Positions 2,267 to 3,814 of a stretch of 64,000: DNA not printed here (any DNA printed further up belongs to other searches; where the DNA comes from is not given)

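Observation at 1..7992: Seven-gene minus-strand operon TetR / FadN-like / thiolase / M24 hydrolase / SDR / HBD-like / Old Yellow Enzyme: a second, differently composed ring-reduction and cleavage set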

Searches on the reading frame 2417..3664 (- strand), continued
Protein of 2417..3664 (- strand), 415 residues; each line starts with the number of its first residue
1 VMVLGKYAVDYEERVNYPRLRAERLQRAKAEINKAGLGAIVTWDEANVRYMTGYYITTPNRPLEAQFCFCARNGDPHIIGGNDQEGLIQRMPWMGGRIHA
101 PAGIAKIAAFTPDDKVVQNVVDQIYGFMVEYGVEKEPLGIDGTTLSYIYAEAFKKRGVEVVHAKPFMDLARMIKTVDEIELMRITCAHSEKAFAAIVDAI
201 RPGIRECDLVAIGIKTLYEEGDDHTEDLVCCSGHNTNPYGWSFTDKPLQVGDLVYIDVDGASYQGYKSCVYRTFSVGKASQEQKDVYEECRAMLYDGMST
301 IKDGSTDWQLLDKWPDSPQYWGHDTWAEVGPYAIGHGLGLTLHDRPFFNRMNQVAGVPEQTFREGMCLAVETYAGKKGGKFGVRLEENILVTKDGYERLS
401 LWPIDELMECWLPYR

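Call 41: search_solved_structures(query=L082:9110-9883:+, max_evalue=1e-25, show_alignments=2)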
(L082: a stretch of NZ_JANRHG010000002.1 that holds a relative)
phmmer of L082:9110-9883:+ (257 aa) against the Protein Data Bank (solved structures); distinct sequences matched with E-value up to 1e-25: 239 (the best 60 are shown).
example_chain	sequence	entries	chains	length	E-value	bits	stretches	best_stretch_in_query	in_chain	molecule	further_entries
1vl8_A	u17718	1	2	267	3.3e-50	174.3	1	1-255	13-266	Gluconate 5-dehydrogenase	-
3enn_A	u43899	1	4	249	9.6e-42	146.6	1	4-254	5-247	GLUCOSE/RIBITOL DEHYDROGENASE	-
3emk_A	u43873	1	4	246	9.9e-42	146.5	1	4-254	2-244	GLUCOSE/RIBITOL DEHYDROGENASE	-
4ibo_A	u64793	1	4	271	4.2e-41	144.4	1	4-256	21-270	Gluconate dehydrogenase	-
8sy8_A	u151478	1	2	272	1.1e-40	143.1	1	7-253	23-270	4-formylbenzenesulfonate dehydrogenase TsaC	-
3grp_A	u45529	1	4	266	3.1e-40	141.6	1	4-254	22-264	3-oxoacyl-(Acyl carrierprotein) reductase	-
2hq1_A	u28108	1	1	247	5.7e-40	140.7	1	6-254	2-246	Glucose/ribitol dehydrogenase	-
2p68_A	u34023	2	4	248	6.7e-39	137.2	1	6-253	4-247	3-oxoacyl-[acyl-carrier-protein] reductase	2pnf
4g81_D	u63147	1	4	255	2.6e-38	135.3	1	3-256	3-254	Putative hexonate dehydrogenase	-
4z9y_A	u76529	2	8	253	5.3e-38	134.3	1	4-254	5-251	2-deoxy-D-gluconate 3-dehydrogenase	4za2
2uvd_A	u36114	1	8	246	7.6e-38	133.8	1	7-253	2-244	3-OXOACYL-(ACYL-CARRIER-PROTEIN) REDUCTASE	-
5u9p_A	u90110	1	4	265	8.4e-38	133.6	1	3-255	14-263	Gluconate 5-dehydrogenase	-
4jro_A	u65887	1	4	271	1.4e-37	132.9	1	4-253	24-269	FabG protein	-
4nbu_A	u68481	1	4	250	1.7e-37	132.6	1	6-253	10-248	3-oxoacyl-(Acyl-carrier-protein) reductase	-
4z9x_A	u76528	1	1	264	7.4e-37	130.5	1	1-255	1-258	Gluconate 5-dehydrogenase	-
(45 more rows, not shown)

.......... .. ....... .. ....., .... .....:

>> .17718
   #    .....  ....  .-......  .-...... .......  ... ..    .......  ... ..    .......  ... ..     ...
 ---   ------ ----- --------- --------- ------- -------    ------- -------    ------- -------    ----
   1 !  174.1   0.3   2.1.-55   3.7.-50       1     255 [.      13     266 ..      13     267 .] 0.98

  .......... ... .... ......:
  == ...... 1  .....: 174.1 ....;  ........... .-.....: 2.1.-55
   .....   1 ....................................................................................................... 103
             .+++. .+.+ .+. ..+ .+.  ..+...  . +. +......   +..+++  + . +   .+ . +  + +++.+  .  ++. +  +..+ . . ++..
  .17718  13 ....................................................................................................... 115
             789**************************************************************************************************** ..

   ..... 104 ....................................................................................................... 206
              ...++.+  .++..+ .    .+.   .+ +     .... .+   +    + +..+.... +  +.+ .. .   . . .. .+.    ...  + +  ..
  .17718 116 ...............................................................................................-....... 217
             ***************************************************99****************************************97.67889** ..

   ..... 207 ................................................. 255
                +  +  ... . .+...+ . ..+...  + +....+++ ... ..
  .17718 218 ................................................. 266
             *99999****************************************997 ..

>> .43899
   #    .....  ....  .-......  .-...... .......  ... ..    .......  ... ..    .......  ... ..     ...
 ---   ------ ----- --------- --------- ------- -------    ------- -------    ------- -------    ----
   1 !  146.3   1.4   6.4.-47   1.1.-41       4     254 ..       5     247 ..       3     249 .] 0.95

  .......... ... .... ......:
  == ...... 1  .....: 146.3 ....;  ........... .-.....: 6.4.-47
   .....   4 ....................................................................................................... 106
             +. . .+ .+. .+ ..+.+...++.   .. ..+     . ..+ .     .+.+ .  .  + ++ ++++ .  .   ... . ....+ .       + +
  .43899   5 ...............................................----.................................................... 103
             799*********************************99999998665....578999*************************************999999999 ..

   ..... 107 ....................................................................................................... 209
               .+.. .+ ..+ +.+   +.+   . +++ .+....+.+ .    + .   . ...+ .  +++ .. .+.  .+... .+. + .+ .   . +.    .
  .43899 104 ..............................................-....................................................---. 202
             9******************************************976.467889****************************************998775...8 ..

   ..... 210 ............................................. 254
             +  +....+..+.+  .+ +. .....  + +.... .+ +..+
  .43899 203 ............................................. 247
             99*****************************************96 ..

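Call 42: search_protein_families(library=pfam, proteins=[L082:3525-5918:+, L082:5990-6964:+, L082:7019-7651:+, L082:14345-14953:+, L082:16992-17780:+, L078:7221-8441:+, L078:8466-9983:+, L082:8682-9050:+, L030:681-1652:+, L019:5479-6786:+], max_evalue=0.0001)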
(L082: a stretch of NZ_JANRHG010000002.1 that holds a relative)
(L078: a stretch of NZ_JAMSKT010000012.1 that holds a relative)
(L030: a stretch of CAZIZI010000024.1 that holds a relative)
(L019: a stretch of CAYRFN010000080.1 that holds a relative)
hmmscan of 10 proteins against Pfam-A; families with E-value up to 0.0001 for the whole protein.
L082:3525-5918:+ (797 aa): 2 families
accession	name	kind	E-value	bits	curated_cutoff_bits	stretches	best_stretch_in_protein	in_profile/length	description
PF02901.20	PFL-like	-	6.5e-191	636.7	24.3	1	12-656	3-647/647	Pyruvate formate lyase-like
PF01228.26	Gly_radical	-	2.3e-29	102.5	22.2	1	675-777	3-106/106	Glycine radical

L082:5990-6964:+ (324 aa): 9 families
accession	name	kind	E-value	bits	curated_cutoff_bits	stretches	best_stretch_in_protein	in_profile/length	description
PF04055.27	Radical_SAM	-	6.9e-20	72.3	29.5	1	123-255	21-158/166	Radical SAM superfamily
PF00037.32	Fer4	-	8.9e-13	47.9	21.1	1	101-123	1-23/24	4Fe-4S binding domain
PF13237.11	Fer4_10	-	3.3e-10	40.2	25.5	1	68-119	2-53/53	4Fe-4S dicluster domain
PF13353.11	Fer4_12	-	3.5e-10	40.7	22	1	35-96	1-62/137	4Fe-4S single cluster domain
PF12838.12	Fer4_7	-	6.6e-10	39.8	27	1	75-122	2-52/52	4Fe-4S dicluster domain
PF12837.12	Fer4_6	-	1.3e-09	38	25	1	101-123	2-24/24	4Fe-4S binding domain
PF13187.11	Fer4_9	-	8.5e-08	32.6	27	1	75-122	2-51/52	4Fe-4S dicluster domain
PF13484.11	Fer4_16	-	1.5e-07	32.5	30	0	108-124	2-18/66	4Fe-4S double cluster binding domain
PF14697.11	Fer4_21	-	2.6e-07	31.1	35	1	71-122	4-56/59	4Fe-4S dicluster domain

L082:7019-7651:+ (210 aa): 2 families
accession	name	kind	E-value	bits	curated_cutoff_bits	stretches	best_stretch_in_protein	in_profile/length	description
PF03358.20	FMN_red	-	8.3e-31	107.1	24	1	1-150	1-142/152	NADPH-dependent FMN reductase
PF02525.22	Flavodoxin_2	-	5.2e-11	43.1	27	1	1-101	1-103/198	Flavodoxin-like fold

L082:14345-14953:+ (202 aa): 2 families
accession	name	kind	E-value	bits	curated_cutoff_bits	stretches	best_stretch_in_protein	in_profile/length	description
PF00881.29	Nitroreductase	-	4.3e-34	118.5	23.5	1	24-182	1-167/167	Nitroreductase family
PF14512.11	TM1586_NiRdase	-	5.7e-10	39.6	27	0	41-74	158-192/215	Putative TM nitroreductase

L082:16992-17780:+ (262 aa): 2 families
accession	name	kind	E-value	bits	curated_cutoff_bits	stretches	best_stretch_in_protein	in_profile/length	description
PF00378.25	ECH_1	-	5.3e-70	236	27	1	14-260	3-249/251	Enoyl-CoA hydratase/isomerase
PF16113.10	ECH_2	-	1.6e-35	123.7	27.2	1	18-218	2-201/335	Enoyl-CoA hydratase/isomerase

L078:7221-8441:+ (406 aa): 3 families
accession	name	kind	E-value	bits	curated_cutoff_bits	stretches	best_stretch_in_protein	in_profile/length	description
PF07690.21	MFS_1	-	1.8e-52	178.9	33.4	2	16-356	3-347/347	Major Facilitator Superfamily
PF00083.30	Sugar_tr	-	2.4e-07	30.4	22.3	1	189-387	223-436/452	Sugar (and other) transporter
PF12832.13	MFS_1_like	-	3.3e-06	26.8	25.2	1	244-312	27-98/373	MFS_1 like family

L078:8466-9983:+ (505 aa): 12 families
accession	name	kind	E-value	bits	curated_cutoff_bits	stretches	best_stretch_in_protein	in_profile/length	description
PF00890.30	FAD_binding_2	-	2.7e-50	172.2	20.4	1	7-469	1-405/414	FAD binding domain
PF01266.30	DAO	-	8.3e-17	62.2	27.9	1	7-201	1-207/353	FAD dependent oxidoreductase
PF12831.13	FAD_oxidored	-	9e-17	61.9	27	1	7-197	1-145/416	FAD dependent oxidoreductase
PF03486.20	HI0933_like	-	6e-16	59.1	50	1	7-460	2-217/244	HI0933-like protein Rossmann domain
PF07992.20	Pyr_redox_2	-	1e-08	35.4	26.1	0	7-78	2-58/291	Pyridine nucleotide-disulphide oxidoreductase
PF13450.12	NAD_binding_8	-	4.2e-07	30.6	21.9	1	10-44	1-35/68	NAD(P)-binding Rossmann-like domain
PF01946.23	Thi4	-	4.4e-07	29.8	26.2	1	2-52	14-66/235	Thi4 family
PF00732.25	GMC_oxred_N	-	1.6e-06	28.6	23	1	7-199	2-191/218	GMC oxidoreductase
PF13738.12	Pyr_redox_3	-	2.3e-05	24.2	30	0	9-39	1-32/305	Pyridine nucleotide-disulphide oxidoreductase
PF01494.25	FAD_binding_3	-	3.4e-05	23.7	22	0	138-198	99-159/349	FAD binding domain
PF00070.33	Pyr_redox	-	4.4e-05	24.4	22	0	8-41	2-35/82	Pyridine nucleotide-disulphide oxidoreductase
PF01134.28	GIDA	-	5e-05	23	22.1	0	7-208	1-160/391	Glucose inhibited division protein A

L082:8682-9050:+ (122 aa): 1 family
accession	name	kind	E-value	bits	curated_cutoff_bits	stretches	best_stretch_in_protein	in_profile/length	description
PF07883.17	Cupin_2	-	1.2e-10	41.4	27.2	1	53-119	3-69/70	Cupin domain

L030:681-1652:+ (323 aa): 4 families
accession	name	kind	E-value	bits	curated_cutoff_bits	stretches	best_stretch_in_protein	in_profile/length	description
PF03060.21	NMO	-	7.4e-65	220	28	1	5-310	2-331/331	Nitronate monooxygenase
PF00478.31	IMPDH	-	7.5e-11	42.1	25.6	1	3-143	23-122/345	IMP dehydrogenase / GMP reductase domain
PF01070.24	FMN_dh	-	8.1e-06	25.5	24.9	1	130-212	232-314/350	FMN-dependent dehydrogenase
PF05690.20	ThiG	-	1.2e-05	25.2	23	1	113-209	119-213/247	Thiazole biosynthesis protein ThiG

L019:5479-6786:+ (435 aa): 1 family
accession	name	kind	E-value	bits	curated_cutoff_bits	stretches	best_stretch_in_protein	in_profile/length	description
PF04015.17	DUF362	-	4.7e-44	151.3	24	1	38-239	1-200/200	Domain of unknown function (DUF362)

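Call 46: find_encoding_contigs(protein=P0101, flank=8000, max_places=1)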
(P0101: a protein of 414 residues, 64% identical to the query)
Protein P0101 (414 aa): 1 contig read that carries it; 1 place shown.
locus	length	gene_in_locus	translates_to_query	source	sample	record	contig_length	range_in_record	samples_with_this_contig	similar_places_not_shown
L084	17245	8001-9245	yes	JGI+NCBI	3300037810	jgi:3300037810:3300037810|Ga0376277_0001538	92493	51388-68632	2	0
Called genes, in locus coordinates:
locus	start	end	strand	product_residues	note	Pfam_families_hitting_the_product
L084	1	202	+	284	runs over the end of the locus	PF13413:HTH_25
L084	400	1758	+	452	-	PF03448:MgtE_N, PF00571:CBS, PF01769:MgtE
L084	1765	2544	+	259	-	PF11967:RecO_N, PF02565:RecO_C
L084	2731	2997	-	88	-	-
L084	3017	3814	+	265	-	PF00288:GHMP_kinases_N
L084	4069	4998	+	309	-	PF00781:DAGK_cat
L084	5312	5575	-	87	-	PF05016:ParE_toxin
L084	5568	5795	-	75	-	-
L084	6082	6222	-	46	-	-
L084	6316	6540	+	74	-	PF01402:RHH_1 (weak)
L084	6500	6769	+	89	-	PF05016:ParE_toxin, PF15781:ParE-like_toxin (weak)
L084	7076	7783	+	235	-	PF00440:TetR_N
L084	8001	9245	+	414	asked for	PF01321:Creatinase_N, PF00557:Peptidase_M24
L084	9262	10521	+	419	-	PF04015:DUF362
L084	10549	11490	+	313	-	PF01210:NAD_Gly3P_dh_N (weak), PF02737:3HCDH_N, PF03446:NAD_binding_2 (faint), PF03721:UDPG_MGDP_dh_N (weak), PF00725:3HCDH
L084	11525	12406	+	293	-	PF05853:BKACE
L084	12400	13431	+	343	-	PF01144:CoA_trans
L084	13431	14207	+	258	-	PF01144:CoA_trans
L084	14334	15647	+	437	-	PF03349:Toluene_X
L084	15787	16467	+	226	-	PF00440:TetR_N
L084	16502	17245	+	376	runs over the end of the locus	PF00158:Sigma54_activat, PF14532:Sigma54_activ_2, PF00004:AAA (weak), PF07724:AAA_2 (weak), PF07728:AAA_5, PF25601:AAA_lid_14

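Call 47: find_encoding_contigs(protein=P0066, flank=8000, max_places=1)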
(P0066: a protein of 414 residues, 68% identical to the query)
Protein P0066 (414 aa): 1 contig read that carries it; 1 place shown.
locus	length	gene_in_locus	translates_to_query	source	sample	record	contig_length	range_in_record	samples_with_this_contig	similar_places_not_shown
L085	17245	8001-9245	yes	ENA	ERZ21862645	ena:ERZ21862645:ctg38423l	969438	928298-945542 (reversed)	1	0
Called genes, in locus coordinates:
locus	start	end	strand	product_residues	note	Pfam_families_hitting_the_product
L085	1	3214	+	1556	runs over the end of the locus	PF24161:CCDC39 (weak)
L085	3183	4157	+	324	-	-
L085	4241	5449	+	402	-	PF00724:Oxidored_FMN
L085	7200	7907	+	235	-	PF00440:TetR_N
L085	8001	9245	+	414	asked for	PF01321:Creatinase_N (weak), PF00557:Peptidase_M24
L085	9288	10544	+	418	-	PF04015:DUF362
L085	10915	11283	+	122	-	PF13560:HTH_31 (weak)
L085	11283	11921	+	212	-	PF06114:Peptidase_M78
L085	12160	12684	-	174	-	-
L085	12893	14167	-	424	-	PF00724:Oxidored_FMN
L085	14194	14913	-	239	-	PF00005:ABC_tran, PF25199:nSTAND_NTPase5 (faint), PF13304:AAA_21 (weak)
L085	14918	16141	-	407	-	PF02653:BPD_transp_2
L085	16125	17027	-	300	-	PF02653:BPD_transp_2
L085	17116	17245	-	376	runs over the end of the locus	PF13433:Peripla_BP_5, PF13458:Peripla_BP_6, PF01094:ANF_receptor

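Call 48: find_encoding_contigs(protein=P0112, flank=8000, max_places=1)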
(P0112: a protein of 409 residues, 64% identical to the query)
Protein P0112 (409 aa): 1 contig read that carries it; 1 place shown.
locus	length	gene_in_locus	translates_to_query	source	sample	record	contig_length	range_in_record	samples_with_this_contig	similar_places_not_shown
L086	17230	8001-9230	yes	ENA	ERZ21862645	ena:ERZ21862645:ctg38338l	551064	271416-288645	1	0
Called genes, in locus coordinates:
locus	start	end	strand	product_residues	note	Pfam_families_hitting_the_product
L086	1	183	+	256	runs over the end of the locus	PF03746:LamB_YcsF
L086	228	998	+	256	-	PF02682:CT_C_D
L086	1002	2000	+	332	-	PF02626:CT_A_B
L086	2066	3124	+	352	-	PF02653:BPD_transp_2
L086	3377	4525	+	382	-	PF00532:Peripla_BP_1, PF13407:Peripla_BP_4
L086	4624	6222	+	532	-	PF00005:ABC_tran, PF13304:AAA_21 (weak)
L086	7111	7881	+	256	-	PF09339:HTH_IclR, PF01614:IclR_C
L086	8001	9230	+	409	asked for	PF01321:Creatinase_N, PF00557:Peptidase_M24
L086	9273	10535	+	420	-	PF04015:DUF362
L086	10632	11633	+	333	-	PF03480:DctP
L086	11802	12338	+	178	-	PF04290:DctQ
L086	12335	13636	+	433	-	PF06808:DctM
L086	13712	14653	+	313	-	PF02737:3HCDH_N, PF00725:3HCDH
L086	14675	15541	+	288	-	PF05853:BKACE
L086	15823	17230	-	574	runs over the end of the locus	PF00501:AMP-binding, PF13193:AMP-binding_C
